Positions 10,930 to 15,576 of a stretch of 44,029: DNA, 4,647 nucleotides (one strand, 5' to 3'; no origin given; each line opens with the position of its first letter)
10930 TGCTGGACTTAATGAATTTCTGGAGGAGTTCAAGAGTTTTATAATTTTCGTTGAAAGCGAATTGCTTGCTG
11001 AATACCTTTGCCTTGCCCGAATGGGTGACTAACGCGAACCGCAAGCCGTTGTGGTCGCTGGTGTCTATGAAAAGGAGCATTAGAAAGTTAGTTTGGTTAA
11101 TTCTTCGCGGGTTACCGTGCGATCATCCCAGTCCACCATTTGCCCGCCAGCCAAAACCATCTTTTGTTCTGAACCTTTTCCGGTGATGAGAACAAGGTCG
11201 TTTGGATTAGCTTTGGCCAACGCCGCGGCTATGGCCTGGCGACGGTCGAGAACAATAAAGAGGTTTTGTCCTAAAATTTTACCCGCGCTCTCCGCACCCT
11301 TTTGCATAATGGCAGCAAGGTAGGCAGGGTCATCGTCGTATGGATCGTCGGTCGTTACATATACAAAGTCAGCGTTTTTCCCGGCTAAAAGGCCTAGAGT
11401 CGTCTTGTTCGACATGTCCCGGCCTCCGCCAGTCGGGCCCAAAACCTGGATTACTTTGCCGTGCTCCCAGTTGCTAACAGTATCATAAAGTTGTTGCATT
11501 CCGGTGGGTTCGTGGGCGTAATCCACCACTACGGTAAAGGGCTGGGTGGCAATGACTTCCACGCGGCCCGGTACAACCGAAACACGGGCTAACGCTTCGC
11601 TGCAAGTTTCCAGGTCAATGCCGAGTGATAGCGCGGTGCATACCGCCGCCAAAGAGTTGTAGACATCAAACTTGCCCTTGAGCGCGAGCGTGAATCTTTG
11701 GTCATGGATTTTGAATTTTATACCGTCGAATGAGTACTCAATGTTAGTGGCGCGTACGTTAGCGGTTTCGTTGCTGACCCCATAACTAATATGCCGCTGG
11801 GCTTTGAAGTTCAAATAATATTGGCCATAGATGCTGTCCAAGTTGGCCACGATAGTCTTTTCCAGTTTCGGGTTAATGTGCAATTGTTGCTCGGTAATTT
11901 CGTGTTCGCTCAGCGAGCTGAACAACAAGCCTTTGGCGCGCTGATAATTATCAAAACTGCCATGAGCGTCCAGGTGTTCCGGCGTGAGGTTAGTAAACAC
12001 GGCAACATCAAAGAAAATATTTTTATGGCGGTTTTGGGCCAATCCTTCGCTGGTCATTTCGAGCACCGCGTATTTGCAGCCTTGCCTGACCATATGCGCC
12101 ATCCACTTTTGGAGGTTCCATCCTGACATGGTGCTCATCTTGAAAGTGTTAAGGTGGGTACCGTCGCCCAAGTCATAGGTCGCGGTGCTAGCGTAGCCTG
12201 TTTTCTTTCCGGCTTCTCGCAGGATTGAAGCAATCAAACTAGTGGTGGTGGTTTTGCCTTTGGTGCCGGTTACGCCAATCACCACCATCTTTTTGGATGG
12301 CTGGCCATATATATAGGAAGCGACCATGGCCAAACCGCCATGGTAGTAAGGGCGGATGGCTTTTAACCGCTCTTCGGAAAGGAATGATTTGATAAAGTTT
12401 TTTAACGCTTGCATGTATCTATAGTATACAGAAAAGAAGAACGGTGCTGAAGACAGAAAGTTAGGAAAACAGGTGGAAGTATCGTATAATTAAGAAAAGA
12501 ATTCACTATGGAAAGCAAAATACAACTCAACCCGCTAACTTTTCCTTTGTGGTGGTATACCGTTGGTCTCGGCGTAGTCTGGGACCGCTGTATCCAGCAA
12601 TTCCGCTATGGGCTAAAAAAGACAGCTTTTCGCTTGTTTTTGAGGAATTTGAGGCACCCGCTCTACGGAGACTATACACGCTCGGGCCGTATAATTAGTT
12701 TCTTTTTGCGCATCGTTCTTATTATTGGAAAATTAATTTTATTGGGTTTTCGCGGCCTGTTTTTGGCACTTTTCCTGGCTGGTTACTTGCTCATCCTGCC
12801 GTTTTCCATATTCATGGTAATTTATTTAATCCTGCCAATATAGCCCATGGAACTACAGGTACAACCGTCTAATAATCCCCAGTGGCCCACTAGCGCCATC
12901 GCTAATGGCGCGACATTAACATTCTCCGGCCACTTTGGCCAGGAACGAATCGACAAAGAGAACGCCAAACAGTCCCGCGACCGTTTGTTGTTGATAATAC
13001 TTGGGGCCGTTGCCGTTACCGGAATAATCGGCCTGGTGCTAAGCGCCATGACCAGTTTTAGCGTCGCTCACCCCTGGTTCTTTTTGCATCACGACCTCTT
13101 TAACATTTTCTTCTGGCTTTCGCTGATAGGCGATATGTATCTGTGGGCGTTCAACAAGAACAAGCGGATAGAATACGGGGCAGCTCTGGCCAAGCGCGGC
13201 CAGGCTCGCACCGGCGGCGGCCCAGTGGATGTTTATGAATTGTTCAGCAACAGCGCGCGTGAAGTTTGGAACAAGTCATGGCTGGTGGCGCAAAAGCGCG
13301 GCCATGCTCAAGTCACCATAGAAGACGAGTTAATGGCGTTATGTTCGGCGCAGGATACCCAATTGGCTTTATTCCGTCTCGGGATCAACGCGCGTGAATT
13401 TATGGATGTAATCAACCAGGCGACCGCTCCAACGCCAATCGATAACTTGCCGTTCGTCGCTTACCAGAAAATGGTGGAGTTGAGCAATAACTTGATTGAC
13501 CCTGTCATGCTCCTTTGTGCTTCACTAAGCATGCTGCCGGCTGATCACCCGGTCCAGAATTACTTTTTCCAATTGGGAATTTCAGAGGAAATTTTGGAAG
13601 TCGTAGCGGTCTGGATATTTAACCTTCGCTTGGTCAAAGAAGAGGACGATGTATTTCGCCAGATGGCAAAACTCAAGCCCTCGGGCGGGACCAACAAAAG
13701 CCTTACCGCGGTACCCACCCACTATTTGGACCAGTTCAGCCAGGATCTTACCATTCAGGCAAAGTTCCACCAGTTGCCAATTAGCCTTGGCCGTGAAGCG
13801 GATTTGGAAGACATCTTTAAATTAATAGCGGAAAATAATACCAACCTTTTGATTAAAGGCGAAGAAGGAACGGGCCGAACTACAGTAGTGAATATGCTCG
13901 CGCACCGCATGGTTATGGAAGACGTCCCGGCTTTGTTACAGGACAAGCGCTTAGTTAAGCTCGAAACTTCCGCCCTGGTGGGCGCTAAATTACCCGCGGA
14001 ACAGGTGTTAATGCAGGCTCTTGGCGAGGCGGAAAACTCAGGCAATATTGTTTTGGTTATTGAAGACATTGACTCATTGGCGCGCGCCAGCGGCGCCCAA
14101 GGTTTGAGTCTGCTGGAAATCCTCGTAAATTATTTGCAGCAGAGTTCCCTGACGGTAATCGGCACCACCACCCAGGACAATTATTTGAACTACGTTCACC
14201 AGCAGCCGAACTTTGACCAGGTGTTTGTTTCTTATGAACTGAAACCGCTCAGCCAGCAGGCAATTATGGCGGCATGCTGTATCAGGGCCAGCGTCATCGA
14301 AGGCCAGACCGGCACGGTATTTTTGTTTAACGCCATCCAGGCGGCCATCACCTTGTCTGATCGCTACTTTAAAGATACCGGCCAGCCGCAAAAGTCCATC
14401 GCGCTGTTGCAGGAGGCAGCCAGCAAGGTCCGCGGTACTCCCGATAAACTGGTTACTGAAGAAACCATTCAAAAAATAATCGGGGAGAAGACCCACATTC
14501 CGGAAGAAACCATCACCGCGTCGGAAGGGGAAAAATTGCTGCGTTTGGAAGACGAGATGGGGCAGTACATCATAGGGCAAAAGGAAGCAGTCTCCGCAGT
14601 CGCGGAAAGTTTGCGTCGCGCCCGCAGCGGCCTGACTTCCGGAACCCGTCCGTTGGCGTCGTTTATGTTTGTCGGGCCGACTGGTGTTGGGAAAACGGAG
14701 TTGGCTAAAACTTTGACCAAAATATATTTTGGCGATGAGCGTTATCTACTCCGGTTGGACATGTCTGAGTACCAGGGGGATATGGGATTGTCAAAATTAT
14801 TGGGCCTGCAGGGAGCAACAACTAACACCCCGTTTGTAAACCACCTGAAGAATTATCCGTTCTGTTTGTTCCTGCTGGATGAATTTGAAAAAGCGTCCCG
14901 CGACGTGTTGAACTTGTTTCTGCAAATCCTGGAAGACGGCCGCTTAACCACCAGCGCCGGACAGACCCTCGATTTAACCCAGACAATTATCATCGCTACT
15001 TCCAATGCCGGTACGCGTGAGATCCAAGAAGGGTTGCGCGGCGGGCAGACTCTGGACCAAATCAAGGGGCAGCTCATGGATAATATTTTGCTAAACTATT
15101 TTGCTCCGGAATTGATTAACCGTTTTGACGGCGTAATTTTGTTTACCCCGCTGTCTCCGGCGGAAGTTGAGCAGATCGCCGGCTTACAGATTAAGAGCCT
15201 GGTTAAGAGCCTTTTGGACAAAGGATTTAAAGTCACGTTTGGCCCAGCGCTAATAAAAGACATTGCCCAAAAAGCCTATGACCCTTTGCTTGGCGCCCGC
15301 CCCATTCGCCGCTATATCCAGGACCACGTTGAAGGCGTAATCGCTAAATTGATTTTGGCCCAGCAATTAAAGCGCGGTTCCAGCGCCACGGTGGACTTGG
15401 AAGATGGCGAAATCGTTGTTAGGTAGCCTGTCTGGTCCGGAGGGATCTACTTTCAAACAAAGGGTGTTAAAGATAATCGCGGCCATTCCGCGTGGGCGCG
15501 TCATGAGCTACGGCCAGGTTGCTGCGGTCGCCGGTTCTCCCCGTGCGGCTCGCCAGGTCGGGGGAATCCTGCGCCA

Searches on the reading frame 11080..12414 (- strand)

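Call 66: search_protein_families(library=pfam, proteins=[window:11080-12414:-], max_evalue=0.00001)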
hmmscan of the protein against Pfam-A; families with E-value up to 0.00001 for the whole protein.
window:11080-12414:- (444 aa): 2 families
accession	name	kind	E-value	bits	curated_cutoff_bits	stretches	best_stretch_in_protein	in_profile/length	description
PF08245.18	Mur_ligase_M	-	2.8e-43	148.7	24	1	48-261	1-200/200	Mur ligase middle domain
PF02875.26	Mur_ligase_C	-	2e-24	87.3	28.4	1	283-414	1-127/127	Mur ligase, glutamate ligase domain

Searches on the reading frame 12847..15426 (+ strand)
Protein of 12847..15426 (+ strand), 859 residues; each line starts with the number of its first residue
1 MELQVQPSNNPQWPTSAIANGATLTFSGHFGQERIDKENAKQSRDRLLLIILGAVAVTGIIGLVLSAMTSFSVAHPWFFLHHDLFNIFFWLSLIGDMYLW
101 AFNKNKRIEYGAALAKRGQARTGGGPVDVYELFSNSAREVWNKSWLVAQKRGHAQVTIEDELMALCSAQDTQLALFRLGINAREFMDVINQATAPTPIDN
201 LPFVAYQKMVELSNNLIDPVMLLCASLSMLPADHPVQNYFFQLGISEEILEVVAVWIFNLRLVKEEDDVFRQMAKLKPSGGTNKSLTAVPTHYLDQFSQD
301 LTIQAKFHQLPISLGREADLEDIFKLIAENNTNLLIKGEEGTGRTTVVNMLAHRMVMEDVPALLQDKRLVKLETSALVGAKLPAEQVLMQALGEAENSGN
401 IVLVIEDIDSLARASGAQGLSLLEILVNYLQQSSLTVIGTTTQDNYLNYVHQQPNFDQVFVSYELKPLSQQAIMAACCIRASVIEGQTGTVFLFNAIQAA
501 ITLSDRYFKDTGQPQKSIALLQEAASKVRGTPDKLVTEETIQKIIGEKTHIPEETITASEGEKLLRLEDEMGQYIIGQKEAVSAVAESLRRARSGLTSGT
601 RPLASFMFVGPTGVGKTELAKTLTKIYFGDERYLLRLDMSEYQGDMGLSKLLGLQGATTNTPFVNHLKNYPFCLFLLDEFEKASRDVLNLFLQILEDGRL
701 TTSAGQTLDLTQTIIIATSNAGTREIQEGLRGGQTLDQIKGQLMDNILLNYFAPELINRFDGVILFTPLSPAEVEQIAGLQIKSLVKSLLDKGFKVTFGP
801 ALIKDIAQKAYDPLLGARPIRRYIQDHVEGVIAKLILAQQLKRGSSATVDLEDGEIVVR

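Call 66: search_protein_families(library=pfam, proteins=[window:12847-15426:+], max_evalue=0.00001)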
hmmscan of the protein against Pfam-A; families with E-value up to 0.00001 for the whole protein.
window:12847-15426:+ (859 aa): 10 families
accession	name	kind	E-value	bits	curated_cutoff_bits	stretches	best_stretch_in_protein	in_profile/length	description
PF07724.20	AAA_2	-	1.1e-39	136.6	27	1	601-761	1-164/166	AAA domain (Cdc48 subfamily)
PF10431.15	ClpB_D2-small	-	2e-19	69.8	21.9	1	769-849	1-81/81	C-terminal, D2-small domain, of ClpB protein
PF00004.35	AAA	-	7.5e-16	59.2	21.2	1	334-443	1-110/131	ATPase family associated with various cellular activities (AAA)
PF07728.20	AAA_5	-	3.5e-13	50.2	22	1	606-723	2-125/139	AAA domain (dynein-related subfamily)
PF13191.12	AAA_16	-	9.4e-09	36.4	32.6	0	315-432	4-126/167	AAA ATPase domain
PF00158.32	Sigma54_activat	-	4.6e-08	33.4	20.2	0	599-728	22-151/168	Sigma-54 interaction domain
PF13401.12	AAA_22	-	9.7e-08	32.8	27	0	330-440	4-123/130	AAA domain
PF12775.13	AAA_7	-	2.6e-07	30.8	25.8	0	304-356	6-58/181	P-loop containing dynein motor region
PF17871.7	AAA_lid_9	-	4.7e-07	30.1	22.8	1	495-560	27-93/104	AAA lid domain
PF20720.3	nSTAND3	-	3.1e-06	27.4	27.2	0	327-359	13-45/155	Novel STAND NTPase 3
